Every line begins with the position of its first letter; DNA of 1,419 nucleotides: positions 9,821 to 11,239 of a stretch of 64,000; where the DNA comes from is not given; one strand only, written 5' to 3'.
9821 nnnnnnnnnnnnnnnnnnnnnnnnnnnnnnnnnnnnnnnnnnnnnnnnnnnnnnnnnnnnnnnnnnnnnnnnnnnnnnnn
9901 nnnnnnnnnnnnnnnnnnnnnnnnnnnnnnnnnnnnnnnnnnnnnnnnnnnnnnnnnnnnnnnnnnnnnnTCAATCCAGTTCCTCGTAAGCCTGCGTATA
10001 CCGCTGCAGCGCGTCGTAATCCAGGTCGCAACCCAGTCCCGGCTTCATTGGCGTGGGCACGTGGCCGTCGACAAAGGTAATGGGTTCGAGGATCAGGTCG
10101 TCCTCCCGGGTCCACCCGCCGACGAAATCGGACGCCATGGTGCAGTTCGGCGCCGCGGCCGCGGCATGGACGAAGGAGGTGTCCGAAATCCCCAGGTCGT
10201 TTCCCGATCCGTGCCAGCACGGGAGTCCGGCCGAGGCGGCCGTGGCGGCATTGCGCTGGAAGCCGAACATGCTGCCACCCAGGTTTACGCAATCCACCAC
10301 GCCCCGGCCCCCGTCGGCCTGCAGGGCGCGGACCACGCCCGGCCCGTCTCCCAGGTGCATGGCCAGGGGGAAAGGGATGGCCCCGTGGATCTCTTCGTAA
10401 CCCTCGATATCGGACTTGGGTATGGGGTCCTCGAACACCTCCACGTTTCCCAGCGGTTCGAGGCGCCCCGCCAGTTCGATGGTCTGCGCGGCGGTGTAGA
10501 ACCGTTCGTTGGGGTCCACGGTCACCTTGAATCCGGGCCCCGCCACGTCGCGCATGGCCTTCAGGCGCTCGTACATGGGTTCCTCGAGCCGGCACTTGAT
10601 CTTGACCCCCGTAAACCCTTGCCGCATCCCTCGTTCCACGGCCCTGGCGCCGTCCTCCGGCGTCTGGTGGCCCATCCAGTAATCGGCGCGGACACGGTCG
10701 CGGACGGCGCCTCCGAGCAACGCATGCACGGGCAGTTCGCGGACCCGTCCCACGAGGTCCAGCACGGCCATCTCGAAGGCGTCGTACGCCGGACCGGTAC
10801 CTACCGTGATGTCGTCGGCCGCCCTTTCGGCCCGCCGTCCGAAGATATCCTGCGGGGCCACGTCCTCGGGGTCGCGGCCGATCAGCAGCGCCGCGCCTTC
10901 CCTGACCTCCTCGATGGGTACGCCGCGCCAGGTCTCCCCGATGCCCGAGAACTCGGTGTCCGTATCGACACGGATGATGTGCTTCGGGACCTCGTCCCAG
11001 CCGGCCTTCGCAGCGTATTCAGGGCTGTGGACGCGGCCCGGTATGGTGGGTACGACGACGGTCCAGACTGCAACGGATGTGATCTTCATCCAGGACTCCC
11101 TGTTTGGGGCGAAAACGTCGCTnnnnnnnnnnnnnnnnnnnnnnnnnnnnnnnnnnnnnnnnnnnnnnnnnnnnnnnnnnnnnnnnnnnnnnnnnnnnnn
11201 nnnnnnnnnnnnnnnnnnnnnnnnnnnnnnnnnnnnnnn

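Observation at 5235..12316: Seven-gene minus-strand array carrying three PhyH dioxygenase paralogs, two enolase-superfamily dehydratases, a TudS-like DUF523/DUF1722 protein and an orphan hypothetical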

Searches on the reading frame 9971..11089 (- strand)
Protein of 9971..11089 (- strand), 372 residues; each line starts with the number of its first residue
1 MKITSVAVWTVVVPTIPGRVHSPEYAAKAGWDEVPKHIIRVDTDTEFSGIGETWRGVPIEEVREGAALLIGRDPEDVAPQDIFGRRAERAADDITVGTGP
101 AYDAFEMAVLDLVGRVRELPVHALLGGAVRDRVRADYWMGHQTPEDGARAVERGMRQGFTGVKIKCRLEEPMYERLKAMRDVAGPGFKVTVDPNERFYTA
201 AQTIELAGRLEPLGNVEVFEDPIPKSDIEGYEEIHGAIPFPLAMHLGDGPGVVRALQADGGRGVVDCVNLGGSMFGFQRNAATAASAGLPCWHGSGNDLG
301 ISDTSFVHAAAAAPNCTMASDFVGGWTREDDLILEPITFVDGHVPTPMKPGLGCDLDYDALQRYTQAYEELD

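Call 3: search_protein_families(library=pfam, proteins=[window:9971-11089:-], max_evalue=0.01)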
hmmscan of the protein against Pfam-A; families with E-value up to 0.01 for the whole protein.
window:9971-11089:- (372 aa): 2 families
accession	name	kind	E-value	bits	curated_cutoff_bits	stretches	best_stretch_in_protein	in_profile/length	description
PF13378.12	MR_MLE_C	-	3.2e-34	119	29.4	1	149-359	4-218/219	Enolase C-terminal domain-like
PF02746.21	MR_MLE_N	-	5.4e-06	27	22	1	27-126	19-117/117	Mandelate racemase / muconate lactonizing enzyme, N-terminal domain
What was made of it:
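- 9971..11089 (-): MLE372: divergent enolase-superfamily enzyme of glucarate-dehydratase-related type. Pfam MR_MLE_C/N (call 3).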

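Call 7: search_protein_families(library=ncbifam, proteins=[window:9971-11089:-], max_evalue=0.01)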
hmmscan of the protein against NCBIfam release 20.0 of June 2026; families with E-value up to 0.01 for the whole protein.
window:9971-11089:- (372 aa): 14 families
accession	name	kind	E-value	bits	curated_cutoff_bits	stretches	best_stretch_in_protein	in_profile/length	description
TIGR02534.1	mucon_cyclo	subfamily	2.8e-20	72.7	334.95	1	101-366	99-367/368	muconate/chloromuconate family cycloisomerase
NF010624.0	PRK14017.1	equivalog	7.7e-20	71.3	311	1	38-244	17-233/382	galactonate dehydratase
NF040790.2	glucon_galact_dh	equivalog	1.9e-16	59.9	750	1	39-367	28-372/390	bifunctional D-gluconate/D-galactonate dehydratase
NF040866.1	AraD_Arch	equivalog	1.6e-15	57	650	1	105-365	107-370/372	arabinonate dehydratase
TIGR03247.1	glucar-dehydr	equivalog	9.1e-15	54.3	828.7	1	273-370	314-411/441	glucarate dehydratase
NF043051.1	ManoateDhtManD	equivalog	7.7e-14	51.3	550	2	68-167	54-151/403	D-mannonate dehydratase ManD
NF041118.1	A_G_epim_Thtga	equivalog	1.8e-12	47.1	500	1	103-243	99-238/341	L-Ala-D/L-Glu epimerase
NF047820.1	TalGalacDh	equivalog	6e-12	45.2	500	1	61-360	68-360/371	L-talarate/galactarate dehydratase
NF043002.1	HProlDhtase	equivalog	6.3e-12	45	500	1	1-361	1-359/366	cis-3-hydroxy-L-proline dehydratase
NF011654.0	PRK15072.1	subfamily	1.8e-10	40.2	430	1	67-167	53-151/404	D-galactonate dehydratase family protein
NF042940.1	racemase_DgcA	equivalog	2.8e-08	33.3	400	1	86-239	69-216/323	N-acetyl-D-Glu racemase DgcA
NF011968.0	PRK15440.1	equivalog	8.4e-08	31.5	393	1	104-295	128-321/395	L-rhamnonate dehydratase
TIGR01928.1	menC_lowGC_arch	equivalog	8.4e-06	25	200.65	1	100-244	90-229/325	o-succinylbenzoate synthase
NF011708.0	PRK15129.1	equivalog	0.00065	18.8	343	1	93-234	79-216/321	L-Ala-D/L-Glu epimerase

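Call 20: search_solved_structures(query=window:9971-11089:-, max_evalue=1e-10)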
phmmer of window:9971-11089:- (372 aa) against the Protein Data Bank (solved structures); distinct sequences matched with E-value up to 1e-10: 54.
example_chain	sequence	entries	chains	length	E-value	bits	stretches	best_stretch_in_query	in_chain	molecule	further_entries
3vdg_A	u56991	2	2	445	2.8e-26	96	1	37-367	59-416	Probable glucarate dehydratase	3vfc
3vc5_A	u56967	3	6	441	2.4e-25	93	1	36-369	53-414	Mandelate racemase/muconate lactonizing protein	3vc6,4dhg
4it1_A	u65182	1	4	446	2.1e-24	89.9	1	36-365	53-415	Putative glucarate dehydratase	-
3va8_A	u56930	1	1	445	4.9e-20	75.5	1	101-369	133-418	PROBABLE DEHYDRATASE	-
2ggg_A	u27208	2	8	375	7.6e-20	74.9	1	101-370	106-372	N-acylamino acid racemase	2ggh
1r0m_A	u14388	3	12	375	8e-20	74.8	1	100-370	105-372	N-acylamino acid racemase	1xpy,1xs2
2ggj_A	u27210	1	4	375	8.5e-20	74.7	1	100-370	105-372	N-acylamino acid racemase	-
4dye_A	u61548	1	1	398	1e-19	74.5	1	1-367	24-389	isomerase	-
2fkp_A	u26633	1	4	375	1e-19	74.5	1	100-370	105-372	N-acylamino acid racemase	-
2oqh_A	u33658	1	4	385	1.7e-19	73.7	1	1-367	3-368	Putative isomerase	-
2zc8_A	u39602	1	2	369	1.5e-18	70.6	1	96-365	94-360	N-acylamino acid racemase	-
3i6t_A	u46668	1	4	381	2.1e-18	70.1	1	100-369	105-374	Muconate cycloisomerase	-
2ggi_A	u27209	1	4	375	2.2e-18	70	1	100-370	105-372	N-acylamino acid racemase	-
1jpm_A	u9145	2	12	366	3.7e-18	69.3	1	95-354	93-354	L-Ala-D/L-Glu Epimerase | similar to chloromuconate cycloisomerase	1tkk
5fjp_A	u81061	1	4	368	1.5e-16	64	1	100-356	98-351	O-SUCCINYLBENZOATE SYNTHASE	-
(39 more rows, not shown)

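Call 54: search_solved_structures(query=window:9971-11089:-, max_evalue=1e-19, show_alignments=2)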
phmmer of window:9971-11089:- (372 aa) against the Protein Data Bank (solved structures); distinct sequences matched with E-value up to 1e-19: 7.
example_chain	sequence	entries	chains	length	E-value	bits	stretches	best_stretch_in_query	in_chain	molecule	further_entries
3vdg_A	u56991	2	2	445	2.8e-26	96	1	37-367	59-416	Probable glucarate dehydratase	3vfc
3vc5_A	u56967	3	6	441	2.4e-25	93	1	36-369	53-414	Mandelate racemase/muconate lactonizing protein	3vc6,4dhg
4it1_A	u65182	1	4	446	2.1e-24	89.9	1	36-365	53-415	Putative glucarate dehydratase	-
3va8_A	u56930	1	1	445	4.9e-20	75.5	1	101-369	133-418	PROBABLE DEHYDRATASE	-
2ggg_A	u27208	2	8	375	7.6e-20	74.9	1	101-370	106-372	N-acylamino acid racemase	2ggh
1r0m_A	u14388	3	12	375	8e-20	74.8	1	100-370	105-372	N-acylamino acid racemase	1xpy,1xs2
2ggj_A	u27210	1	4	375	8.5e-20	74.7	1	100-370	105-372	N-acylamino acid racemase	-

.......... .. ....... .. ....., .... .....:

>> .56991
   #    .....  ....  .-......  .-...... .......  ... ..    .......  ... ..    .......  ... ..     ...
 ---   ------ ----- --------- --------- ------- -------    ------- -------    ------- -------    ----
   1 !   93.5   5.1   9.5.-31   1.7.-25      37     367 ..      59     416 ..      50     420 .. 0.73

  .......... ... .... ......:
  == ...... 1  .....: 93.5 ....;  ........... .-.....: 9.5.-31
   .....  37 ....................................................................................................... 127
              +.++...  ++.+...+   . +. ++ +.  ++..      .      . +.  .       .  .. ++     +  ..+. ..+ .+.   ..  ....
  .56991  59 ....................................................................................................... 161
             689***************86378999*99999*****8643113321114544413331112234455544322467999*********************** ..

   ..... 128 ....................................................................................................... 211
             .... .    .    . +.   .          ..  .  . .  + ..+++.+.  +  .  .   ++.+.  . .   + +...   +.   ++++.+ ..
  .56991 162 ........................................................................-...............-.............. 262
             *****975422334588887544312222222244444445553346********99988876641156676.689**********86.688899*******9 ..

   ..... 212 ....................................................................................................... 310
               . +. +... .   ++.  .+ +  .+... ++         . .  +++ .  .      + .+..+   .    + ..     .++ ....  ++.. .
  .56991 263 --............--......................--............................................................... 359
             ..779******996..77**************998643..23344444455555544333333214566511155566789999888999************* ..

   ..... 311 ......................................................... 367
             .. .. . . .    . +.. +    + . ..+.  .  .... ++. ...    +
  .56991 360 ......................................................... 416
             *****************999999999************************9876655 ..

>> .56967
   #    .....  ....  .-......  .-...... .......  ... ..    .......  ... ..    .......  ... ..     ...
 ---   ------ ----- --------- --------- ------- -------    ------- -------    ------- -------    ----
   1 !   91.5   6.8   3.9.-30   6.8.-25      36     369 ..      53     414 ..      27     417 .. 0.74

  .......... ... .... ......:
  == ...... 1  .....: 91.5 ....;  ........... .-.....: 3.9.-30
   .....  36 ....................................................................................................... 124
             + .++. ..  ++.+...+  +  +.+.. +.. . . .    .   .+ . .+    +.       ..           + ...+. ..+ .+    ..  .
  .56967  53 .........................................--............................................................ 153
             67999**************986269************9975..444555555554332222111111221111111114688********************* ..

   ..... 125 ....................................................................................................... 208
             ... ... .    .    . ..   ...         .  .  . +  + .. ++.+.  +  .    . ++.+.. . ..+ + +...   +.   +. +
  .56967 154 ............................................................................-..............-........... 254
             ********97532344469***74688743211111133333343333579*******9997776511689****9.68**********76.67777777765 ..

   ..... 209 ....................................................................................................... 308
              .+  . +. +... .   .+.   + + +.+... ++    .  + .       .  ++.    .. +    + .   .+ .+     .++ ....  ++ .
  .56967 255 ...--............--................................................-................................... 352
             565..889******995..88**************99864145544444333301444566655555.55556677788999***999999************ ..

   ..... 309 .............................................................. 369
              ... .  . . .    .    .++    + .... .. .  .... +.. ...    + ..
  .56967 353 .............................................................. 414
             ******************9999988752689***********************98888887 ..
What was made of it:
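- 9971..11089 (-): KxK, the Asp and Glu ligands and the His are kept; the third ligand position is His, not Asn (call 54).
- On Enolase superfamily (MR/MLE): MLE372 has aligned KxK, Asp, Glu and His, with His at the third-ligand position (call 54).
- MLE372 keeps both KxK and the His, as two-base racemases do (call 54).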
